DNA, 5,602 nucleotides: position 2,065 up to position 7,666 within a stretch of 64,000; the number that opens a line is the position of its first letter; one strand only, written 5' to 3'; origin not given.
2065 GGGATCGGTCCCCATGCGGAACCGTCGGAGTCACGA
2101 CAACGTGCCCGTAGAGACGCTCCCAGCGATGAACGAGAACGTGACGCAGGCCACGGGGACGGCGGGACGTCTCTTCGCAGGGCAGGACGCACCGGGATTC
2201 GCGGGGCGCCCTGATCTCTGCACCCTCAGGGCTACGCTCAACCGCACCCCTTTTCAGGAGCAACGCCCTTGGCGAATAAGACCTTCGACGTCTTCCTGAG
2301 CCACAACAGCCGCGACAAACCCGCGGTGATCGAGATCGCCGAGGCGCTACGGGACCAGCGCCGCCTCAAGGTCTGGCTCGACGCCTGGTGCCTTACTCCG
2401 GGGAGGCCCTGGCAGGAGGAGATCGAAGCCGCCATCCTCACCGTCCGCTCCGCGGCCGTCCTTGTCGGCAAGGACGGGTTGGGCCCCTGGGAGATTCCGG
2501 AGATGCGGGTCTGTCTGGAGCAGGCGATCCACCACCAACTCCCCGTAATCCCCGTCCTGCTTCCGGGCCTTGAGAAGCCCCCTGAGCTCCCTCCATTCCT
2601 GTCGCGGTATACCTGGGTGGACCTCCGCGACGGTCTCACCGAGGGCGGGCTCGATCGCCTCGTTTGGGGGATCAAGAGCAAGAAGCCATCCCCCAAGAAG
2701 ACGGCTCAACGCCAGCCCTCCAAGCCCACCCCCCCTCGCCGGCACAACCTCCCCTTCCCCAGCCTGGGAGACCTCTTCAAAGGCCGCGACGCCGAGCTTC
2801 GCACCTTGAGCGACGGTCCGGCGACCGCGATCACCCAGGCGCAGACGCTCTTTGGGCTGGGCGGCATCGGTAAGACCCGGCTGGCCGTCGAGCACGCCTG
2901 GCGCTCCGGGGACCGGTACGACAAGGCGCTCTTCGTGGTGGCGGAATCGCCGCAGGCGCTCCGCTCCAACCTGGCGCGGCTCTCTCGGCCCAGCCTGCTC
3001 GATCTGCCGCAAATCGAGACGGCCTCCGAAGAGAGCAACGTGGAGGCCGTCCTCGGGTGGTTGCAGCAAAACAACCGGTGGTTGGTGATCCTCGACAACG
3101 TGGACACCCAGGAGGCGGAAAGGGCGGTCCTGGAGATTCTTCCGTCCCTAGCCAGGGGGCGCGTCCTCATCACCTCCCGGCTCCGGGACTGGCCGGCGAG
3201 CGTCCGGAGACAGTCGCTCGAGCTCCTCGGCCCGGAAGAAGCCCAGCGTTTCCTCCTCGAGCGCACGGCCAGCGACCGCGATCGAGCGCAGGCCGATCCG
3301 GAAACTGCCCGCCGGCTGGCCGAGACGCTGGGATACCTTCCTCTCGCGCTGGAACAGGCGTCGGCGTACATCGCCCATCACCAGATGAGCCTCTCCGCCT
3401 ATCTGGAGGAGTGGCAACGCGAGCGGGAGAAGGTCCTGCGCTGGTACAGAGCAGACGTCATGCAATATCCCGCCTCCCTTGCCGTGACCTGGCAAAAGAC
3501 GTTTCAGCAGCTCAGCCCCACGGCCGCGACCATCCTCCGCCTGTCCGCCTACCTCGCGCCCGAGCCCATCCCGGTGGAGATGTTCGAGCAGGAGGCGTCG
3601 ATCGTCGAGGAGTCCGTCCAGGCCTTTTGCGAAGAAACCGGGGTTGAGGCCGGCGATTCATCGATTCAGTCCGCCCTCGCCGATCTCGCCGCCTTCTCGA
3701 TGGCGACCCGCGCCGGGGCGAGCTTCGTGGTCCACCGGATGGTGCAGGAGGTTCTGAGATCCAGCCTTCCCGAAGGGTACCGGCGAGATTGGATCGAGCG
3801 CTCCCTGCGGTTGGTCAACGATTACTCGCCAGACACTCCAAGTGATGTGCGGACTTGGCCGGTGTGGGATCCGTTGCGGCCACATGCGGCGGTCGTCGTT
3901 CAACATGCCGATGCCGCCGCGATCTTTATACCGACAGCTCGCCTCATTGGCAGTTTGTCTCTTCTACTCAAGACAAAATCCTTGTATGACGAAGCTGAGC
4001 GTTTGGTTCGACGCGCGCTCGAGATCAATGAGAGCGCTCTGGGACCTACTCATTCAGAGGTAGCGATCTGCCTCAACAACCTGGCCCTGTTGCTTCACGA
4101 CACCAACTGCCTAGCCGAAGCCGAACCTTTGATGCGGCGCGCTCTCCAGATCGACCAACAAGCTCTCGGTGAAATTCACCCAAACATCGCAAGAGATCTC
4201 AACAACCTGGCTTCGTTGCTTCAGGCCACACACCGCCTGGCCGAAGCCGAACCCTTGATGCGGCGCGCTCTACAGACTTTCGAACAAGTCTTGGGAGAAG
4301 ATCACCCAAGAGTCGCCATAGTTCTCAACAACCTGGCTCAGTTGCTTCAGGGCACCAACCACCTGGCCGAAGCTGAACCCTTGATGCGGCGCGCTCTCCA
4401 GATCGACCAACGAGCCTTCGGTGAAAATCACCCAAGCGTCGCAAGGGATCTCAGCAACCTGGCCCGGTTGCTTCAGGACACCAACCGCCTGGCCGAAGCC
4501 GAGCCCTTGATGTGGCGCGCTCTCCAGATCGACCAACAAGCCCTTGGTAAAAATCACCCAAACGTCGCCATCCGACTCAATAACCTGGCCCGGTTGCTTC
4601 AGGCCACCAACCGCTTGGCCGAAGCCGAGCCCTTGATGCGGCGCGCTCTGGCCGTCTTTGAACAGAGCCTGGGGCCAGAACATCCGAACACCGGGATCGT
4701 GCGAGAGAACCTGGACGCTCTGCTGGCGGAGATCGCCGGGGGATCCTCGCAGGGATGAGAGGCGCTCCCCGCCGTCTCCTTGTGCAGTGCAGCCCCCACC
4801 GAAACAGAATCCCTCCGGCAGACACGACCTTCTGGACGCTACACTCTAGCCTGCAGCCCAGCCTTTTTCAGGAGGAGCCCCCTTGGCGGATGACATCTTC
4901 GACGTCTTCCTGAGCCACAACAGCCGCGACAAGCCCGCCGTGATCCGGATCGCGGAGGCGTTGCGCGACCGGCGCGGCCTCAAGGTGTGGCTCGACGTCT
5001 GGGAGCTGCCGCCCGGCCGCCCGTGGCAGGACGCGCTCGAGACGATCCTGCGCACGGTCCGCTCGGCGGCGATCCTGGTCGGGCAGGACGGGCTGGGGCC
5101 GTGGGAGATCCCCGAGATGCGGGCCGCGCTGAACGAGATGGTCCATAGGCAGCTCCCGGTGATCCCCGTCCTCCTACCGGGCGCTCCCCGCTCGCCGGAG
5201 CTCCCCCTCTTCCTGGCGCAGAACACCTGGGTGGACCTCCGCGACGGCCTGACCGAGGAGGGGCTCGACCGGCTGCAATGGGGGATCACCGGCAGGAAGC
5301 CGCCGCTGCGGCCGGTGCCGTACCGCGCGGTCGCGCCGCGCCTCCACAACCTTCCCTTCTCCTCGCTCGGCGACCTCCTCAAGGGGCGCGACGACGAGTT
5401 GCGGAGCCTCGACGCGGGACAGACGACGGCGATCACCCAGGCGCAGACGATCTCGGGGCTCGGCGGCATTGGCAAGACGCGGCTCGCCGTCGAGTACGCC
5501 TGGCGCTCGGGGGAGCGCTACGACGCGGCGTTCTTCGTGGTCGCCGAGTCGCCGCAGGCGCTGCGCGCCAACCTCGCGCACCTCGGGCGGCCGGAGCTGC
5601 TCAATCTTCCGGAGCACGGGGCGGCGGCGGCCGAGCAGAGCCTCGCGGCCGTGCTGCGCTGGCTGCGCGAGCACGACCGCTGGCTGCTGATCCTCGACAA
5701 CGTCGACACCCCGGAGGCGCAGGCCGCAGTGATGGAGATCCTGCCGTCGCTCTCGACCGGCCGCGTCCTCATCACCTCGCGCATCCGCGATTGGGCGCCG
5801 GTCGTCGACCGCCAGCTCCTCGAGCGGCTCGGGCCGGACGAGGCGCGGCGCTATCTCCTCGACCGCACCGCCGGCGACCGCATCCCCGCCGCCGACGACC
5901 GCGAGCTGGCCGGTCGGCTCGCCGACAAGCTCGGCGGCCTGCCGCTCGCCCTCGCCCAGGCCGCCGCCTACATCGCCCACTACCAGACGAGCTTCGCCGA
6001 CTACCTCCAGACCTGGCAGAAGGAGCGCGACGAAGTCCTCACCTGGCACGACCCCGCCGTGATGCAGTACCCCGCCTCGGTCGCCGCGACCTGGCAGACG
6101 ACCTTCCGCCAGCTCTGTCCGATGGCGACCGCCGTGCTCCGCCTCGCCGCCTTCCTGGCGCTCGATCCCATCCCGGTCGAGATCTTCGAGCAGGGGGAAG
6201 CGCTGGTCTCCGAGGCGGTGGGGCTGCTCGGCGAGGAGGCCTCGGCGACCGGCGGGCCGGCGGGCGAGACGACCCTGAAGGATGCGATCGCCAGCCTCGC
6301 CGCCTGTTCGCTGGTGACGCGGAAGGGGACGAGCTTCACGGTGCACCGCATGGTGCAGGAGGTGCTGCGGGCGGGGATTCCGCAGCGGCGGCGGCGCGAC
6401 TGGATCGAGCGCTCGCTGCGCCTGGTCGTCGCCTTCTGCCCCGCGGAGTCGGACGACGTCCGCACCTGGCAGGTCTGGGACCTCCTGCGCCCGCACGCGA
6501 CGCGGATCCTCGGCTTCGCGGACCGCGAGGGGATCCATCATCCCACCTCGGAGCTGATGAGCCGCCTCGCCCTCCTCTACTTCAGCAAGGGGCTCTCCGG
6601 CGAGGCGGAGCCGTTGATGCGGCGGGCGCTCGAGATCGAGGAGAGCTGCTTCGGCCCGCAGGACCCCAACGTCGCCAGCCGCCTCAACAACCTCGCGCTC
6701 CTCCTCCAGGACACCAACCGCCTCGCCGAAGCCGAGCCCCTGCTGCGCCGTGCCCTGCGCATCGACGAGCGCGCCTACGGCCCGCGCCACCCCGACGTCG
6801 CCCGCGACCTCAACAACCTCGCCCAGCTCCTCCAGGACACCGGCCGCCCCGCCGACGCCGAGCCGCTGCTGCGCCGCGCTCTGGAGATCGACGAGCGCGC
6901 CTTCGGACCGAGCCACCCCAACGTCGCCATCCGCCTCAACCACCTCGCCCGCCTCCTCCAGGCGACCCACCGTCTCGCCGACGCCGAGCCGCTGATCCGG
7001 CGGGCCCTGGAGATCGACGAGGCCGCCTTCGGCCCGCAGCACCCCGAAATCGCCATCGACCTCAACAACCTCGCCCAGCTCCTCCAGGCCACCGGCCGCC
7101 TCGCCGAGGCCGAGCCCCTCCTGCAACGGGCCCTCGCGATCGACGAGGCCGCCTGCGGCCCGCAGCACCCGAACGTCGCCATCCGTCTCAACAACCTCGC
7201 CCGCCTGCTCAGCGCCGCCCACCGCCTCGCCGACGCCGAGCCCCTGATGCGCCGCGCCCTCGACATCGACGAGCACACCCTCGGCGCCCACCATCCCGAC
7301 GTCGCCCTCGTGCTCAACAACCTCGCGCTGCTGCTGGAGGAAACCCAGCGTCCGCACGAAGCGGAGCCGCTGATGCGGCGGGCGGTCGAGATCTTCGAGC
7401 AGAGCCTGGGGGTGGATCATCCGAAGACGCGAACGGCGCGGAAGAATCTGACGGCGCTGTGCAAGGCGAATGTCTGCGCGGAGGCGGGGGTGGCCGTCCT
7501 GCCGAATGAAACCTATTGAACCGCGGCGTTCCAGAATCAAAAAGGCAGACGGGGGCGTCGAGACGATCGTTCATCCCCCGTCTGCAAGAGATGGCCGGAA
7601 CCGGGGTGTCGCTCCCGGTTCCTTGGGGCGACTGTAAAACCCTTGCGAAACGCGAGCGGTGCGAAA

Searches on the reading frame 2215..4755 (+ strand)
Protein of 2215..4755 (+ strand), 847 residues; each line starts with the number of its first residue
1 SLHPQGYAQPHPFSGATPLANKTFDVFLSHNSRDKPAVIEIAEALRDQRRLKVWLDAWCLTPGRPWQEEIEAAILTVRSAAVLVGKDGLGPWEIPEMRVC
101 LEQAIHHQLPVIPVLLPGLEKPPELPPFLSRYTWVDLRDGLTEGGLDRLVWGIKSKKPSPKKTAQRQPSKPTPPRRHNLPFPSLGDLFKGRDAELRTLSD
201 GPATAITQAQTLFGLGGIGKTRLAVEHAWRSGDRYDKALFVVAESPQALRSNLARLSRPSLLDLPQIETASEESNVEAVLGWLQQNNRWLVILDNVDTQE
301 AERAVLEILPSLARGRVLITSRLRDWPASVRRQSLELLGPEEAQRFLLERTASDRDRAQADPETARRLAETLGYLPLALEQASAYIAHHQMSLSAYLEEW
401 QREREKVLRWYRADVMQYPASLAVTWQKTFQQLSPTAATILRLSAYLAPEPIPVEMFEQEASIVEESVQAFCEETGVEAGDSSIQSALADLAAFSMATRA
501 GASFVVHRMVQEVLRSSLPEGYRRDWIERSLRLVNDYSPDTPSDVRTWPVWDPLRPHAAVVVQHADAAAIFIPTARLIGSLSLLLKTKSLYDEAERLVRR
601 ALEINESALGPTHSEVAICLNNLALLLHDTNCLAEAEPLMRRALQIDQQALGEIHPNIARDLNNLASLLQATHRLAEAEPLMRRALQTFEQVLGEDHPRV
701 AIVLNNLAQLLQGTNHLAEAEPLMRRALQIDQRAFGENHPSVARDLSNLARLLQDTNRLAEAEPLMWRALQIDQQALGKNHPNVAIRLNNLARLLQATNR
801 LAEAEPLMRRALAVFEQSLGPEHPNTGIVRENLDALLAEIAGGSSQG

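Call 21: search_protein_families(library=pfam, proteins=[window:2215-4755:+], max_evalue=0.001)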
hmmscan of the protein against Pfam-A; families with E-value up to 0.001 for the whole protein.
window:2215-4755:+ (847 aa): 14 families
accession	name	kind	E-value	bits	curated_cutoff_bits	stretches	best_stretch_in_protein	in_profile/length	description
PF13424.12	TPR_12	-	9.1e-62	205.7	30.1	6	662-732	6-76/77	Tetratricopeptide repeat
PF13374.12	TPR_10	-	3.9e-56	186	27.5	6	785-825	2-42/42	Tetratricopeptide repeat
PF24885.1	TPR_NPHP3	-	9.3e-43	146.8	100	3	677-775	117-215/239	Nephrocystin-3 TPR domain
PF13676.11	TIR_2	-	2.4e-20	73.7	28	1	26-149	1-121/122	TIR domain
PF07719.23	TPR_2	-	7.1e-15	54.3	27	0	702-732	2-32/34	Tetratricopeptide repeat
PF17874.7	TPR_MalT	-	8.7e-13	48.7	45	2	695-817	73-193/336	MalT-like TPR region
PF13181.12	TPR_8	-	2.7e-12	46.2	25.7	0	703-732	3-32/34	Tetratricopeptide repeat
PF00931.28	NB-ARC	-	1.3e-09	38.1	23.5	1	211-391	22-210/248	NB-ARC domain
PF00515.34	TPR_1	-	1.4e-07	31.5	27.8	0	617-648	1-32/34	Tetratricopeptide repeat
PF13176.12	TPR_7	-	2.1e-07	30.9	27.9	0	788-813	2-27/36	Tetratricopeptide repeat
PF25000.1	DUF7779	-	2.3e-07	31.4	27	1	429-519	2-91/95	Domain of unknown function (DUF7779)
PF13431.12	TPR_17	-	5.5e-06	26.7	24.4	0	653-679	7-33/34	Tetratricopeptide repeat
PF13432.12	TPR_16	-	1.2e-05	26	32.7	0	666-732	4-62/65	Tetratricopeptide repeat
PF07721.20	TPR_4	-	0.00012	22.8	27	0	790-810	6-26/26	Tetratricopeptide repeat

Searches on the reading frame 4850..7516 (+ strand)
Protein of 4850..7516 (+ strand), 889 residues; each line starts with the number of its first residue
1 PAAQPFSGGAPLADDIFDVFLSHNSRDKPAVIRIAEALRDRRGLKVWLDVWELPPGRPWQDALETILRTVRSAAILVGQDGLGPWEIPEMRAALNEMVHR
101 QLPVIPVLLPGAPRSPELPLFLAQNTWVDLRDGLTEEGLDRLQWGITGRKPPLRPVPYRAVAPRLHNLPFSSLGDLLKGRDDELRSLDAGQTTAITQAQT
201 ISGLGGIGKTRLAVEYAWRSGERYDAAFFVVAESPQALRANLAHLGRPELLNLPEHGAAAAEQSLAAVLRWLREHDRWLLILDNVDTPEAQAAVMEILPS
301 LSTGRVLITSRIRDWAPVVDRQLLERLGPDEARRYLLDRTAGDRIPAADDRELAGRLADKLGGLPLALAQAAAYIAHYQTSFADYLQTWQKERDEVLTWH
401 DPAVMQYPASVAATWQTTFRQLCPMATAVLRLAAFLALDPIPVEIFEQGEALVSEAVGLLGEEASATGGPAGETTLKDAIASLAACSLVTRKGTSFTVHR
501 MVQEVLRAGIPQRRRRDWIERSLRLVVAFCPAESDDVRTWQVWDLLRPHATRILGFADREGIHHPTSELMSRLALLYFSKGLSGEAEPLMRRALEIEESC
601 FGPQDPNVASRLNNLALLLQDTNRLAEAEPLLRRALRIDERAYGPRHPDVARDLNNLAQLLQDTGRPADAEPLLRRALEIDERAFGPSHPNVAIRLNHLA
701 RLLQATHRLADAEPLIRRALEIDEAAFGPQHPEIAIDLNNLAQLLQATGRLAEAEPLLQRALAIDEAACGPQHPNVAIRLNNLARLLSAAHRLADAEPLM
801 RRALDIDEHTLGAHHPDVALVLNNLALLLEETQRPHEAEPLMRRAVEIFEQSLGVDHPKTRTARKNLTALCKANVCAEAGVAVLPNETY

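Call 21: search_protein_families(library=pfam, proteins=[window:4850-7516:+], max_evalue=0.001)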
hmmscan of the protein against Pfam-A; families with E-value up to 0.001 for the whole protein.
window:4850-7516:+ (889 aa): 17 families
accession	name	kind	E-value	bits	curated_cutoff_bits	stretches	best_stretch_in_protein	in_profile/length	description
PF13424.12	TPR_12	-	2.1e-81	268.6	30.1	6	612-682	6-76/77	Tetratricopeptide repeat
PF13374.12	TPR_10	-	2.7e-63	208.7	27.5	6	608-649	1-42/42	Tetratricopeptide repeat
PF24885.1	TPR_NPHP3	-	3.4e-51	174.4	100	3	661-764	109-212/239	Nephrocystin-3 TPR domain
PF07719.23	TPR_2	-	1.6e-23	81.3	27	0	738-766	4-32/34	Tetratricopeptide repeat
PF13676.11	TIR_2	-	2.7e-22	80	28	1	19-142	1-121/122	TIR domain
PF13181.12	TPR_8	-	3.9e-22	76.9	25.7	0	612-640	4-32/34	Tetratricopeptide repeat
PF00515.34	TPR_1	-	1e-19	69.9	27.8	0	654-682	4-32/34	Tetratricopeptide repeat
PF13176.12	TPR_7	-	1.3e-15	56.5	27.9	0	738-766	2-30/36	Tetratricopeptide repeat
PF17874.7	TPR_MalT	-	1.4e-11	44.7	45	2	557-717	70-226/336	MalT-like TPR region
PF13428.12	TPR_14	-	7.7e-11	42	23.5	0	656-681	6-31/44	Tetratricopeptide repeat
PF13432.12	TPR_16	-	5.3e-09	36.8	32.7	1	782-851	2-63/65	Tetratricopeptide repeat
PF25000.1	DUF7779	-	6.7e-09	36.3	27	1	418-513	2-93/95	Domain of unknown function (DUF7779)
PF00931.28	NB-ARC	-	2.9e-08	33.7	23.5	1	200-384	22-216/248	NB-ARC domain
PF14559.12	TPR_19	-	1.8e-07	31.8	25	0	664-723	4-55/68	Tetratricopeptide repeat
PF13431.12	TPR_17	-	5e-07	29.9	24.4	0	731-755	9-33/34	Tetratricopeptide repeat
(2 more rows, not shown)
